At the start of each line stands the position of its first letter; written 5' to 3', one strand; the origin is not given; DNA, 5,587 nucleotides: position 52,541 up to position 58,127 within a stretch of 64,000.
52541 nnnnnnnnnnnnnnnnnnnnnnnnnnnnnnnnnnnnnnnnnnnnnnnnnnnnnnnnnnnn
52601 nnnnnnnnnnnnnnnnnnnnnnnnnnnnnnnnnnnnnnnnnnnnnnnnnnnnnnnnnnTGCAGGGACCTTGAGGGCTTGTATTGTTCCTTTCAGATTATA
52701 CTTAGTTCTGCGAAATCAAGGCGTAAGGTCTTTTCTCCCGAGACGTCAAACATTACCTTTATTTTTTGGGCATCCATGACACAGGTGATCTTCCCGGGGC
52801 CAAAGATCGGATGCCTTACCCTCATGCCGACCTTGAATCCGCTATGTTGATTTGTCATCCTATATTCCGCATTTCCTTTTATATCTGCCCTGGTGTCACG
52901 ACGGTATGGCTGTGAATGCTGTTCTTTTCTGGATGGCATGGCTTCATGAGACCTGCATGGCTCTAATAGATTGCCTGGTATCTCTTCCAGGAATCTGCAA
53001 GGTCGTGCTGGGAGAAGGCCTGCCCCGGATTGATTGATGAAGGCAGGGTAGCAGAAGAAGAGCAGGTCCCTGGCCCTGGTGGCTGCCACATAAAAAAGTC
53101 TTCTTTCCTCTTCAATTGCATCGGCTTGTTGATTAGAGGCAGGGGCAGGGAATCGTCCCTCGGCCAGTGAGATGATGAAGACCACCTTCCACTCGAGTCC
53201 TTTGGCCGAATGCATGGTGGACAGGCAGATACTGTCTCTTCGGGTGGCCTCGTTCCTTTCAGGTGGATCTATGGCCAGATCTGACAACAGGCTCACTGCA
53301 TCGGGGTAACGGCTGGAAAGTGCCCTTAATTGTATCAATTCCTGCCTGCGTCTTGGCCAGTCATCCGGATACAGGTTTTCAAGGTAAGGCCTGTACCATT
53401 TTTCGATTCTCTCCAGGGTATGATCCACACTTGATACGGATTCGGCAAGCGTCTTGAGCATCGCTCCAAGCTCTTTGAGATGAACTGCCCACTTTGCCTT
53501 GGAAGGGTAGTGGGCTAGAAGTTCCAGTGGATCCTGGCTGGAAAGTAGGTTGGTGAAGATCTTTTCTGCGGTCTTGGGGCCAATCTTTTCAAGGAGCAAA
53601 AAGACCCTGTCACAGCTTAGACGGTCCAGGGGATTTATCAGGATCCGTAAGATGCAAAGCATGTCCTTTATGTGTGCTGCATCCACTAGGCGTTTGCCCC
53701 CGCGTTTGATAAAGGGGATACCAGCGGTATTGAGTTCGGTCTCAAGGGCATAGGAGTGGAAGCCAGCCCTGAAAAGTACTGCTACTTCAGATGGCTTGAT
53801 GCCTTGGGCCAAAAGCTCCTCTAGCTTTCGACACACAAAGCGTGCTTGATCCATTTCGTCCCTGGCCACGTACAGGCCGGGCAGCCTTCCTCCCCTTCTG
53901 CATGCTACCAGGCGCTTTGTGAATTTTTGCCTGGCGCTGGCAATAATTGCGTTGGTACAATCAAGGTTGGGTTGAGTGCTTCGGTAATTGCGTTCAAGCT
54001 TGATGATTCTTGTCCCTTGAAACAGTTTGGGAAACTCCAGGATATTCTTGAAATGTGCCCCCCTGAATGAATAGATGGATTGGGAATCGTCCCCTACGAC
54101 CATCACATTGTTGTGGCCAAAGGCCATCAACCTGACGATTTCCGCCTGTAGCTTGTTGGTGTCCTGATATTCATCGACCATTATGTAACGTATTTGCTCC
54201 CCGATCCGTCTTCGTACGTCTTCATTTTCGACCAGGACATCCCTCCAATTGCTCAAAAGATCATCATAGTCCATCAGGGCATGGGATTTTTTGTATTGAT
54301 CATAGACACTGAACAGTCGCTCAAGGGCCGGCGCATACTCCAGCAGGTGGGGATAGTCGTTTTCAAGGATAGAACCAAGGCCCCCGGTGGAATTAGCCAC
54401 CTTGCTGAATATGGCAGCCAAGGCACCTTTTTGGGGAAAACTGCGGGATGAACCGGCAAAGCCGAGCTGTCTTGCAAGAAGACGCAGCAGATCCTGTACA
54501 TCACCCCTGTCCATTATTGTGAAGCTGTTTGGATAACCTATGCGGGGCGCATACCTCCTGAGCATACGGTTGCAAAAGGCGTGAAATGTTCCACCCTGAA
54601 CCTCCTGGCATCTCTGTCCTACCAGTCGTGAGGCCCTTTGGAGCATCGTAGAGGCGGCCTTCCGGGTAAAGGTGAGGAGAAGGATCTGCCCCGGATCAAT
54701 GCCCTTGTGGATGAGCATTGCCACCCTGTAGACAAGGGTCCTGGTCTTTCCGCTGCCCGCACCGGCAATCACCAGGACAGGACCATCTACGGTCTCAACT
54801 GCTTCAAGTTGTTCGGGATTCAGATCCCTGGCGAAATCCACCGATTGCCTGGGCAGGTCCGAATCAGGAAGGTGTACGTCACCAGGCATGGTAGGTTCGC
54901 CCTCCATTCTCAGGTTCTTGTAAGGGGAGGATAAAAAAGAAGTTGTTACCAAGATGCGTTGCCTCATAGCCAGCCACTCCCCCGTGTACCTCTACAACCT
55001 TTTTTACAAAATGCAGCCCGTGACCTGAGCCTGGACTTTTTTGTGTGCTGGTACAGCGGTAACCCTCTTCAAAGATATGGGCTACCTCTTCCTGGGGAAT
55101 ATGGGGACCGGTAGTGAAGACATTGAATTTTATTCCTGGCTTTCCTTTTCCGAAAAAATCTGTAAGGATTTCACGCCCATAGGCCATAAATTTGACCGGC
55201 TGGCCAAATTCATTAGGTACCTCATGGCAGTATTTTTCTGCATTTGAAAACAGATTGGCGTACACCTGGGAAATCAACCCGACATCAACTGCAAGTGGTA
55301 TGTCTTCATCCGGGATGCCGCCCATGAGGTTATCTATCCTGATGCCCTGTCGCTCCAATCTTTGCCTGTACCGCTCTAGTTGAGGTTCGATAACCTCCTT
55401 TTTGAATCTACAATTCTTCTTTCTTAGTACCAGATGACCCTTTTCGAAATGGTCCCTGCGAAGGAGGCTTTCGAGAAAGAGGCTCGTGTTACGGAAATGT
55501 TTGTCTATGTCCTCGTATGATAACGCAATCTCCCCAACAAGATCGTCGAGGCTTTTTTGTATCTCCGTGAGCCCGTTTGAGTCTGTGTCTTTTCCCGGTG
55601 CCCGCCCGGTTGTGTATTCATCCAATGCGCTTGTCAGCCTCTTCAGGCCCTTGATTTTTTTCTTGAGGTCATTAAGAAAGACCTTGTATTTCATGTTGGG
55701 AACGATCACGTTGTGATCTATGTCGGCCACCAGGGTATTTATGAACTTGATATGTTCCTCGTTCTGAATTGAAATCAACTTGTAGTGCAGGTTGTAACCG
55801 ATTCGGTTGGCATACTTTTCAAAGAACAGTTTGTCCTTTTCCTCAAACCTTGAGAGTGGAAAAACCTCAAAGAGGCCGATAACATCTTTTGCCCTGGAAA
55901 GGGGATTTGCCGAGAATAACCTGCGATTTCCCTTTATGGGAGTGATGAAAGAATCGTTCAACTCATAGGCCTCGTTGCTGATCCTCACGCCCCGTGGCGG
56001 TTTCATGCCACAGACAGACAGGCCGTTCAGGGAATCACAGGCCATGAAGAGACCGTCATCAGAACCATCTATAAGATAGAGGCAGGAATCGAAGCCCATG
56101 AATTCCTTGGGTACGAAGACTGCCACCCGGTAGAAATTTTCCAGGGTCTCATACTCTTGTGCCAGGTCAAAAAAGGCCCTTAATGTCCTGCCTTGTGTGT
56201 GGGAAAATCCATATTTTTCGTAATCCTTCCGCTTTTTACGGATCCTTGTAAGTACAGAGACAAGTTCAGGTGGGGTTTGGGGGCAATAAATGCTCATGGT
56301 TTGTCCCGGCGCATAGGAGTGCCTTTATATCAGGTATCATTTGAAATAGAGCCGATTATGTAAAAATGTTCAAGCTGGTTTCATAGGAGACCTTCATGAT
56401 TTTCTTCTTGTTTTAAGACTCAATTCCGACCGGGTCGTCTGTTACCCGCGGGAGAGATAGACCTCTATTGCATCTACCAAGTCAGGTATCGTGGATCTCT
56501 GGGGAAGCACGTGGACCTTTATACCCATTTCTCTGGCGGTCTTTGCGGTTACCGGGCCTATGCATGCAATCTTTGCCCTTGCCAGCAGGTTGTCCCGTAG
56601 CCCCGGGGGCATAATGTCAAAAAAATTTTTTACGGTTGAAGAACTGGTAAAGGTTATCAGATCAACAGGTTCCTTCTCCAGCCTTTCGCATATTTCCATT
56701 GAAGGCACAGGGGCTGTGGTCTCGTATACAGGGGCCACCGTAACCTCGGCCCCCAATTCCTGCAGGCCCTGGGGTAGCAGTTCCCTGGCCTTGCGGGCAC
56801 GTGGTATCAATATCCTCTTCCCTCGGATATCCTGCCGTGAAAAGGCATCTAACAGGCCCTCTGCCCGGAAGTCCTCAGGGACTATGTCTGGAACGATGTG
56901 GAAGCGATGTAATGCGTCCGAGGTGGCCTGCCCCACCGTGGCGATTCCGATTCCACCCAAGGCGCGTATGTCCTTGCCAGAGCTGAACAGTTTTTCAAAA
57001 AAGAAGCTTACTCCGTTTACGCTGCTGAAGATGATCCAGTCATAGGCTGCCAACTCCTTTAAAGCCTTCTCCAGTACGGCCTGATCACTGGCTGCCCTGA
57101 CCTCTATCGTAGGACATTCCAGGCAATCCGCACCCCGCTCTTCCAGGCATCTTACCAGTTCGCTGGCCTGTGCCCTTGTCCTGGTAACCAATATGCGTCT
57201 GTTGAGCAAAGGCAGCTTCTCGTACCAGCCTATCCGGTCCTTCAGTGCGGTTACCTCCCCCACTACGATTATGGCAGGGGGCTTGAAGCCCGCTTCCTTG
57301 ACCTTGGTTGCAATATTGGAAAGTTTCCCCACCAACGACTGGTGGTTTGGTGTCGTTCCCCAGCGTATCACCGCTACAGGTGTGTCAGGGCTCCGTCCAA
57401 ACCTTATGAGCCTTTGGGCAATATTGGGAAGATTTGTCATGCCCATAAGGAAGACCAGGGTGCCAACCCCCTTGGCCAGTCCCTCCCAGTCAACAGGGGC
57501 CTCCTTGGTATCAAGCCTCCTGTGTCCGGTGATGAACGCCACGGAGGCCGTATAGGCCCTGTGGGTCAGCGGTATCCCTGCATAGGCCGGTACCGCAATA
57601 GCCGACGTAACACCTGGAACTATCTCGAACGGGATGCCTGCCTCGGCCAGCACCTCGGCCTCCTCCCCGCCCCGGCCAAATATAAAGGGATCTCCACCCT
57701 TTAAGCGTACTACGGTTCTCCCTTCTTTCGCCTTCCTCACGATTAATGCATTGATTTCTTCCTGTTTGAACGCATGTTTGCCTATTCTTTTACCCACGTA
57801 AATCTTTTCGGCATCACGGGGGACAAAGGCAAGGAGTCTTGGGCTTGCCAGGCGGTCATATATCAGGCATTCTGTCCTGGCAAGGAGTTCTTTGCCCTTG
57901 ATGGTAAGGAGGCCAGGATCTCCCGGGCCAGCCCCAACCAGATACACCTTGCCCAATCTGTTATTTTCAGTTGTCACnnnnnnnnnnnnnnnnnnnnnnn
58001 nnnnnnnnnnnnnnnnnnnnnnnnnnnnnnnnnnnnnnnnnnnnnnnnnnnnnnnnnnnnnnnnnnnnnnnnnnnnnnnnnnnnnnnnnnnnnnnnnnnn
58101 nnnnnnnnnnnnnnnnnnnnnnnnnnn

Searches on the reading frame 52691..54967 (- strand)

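Call 29: search_protein_families(library=pfam, proteins=[window:52691-54967:-], max_evalue=1e-8)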
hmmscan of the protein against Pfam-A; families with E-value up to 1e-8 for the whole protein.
window:52691-54967:- (758 aa): 4 families
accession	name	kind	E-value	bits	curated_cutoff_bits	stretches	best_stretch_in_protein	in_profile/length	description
PF00580.27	UvrD-helicase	-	2.4e-74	250.8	23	1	49-316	1-270/271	UvrD/REP helicase N-terminal domain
PF13361.12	UvrD_C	-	8.5e-50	170.5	25.6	1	322-640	1-347/350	UvrD-like helicase C-terminal domain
PF13245.12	AAA_19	-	1.3e-21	77.6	25.1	1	53-302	1-134/134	AAA domain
PF13538.12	UvrD_C_2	-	2.9e-10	40.3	27.4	1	580-638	2-51/52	UvrD-like helicase C-terminal domain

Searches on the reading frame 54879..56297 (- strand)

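Call 29: search_protein_families(library=pfam, proteins=[window:54879-56297:-], max_evalue=1e-8)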
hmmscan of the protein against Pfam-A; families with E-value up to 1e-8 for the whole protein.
window:54879-56297:- (472 aa): 1 family
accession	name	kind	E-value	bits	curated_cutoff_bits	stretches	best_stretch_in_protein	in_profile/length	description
PF02518.31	HATPase_c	-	1.6e-10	41.8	26.4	1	341-460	5-110/111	Histidine kinase-, DNA gyrase B-, and HSP90-like ATPase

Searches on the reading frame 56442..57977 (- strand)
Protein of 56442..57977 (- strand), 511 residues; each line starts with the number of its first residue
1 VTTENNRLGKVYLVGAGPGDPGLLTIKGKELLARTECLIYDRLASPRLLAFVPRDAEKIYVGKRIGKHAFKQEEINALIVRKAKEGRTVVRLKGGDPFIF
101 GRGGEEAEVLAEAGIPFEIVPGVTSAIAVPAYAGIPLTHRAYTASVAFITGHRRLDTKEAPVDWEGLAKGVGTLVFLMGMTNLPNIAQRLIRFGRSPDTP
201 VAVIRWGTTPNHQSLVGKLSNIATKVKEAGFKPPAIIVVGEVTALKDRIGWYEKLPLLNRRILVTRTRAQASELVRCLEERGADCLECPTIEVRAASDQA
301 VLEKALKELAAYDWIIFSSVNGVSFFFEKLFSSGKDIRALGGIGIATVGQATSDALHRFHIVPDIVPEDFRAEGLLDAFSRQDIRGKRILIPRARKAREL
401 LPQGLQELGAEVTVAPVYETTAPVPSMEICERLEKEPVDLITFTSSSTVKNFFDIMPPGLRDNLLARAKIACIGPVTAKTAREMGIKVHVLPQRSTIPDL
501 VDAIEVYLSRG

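Call 29: search_protein_families(library=pfam, proteins=[window:56442-57977:-], max_evalue=1e-8)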
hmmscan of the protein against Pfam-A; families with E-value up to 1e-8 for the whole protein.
window:56442-57977:- (511 aa): 2 families
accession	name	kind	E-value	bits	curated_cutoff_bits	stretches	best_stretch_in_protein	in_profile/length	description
PF02602.20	HEM4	-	1.7e-68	230.6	27.5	1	273-501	2-230/231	Uroporphyrinogen-III synthase HemD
PF00590.25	TP_methylase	-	1.8e-52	178.8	27.8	1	10-222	1-211/212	Tetrapyrrole (Corrin/Porphyrin) Methylases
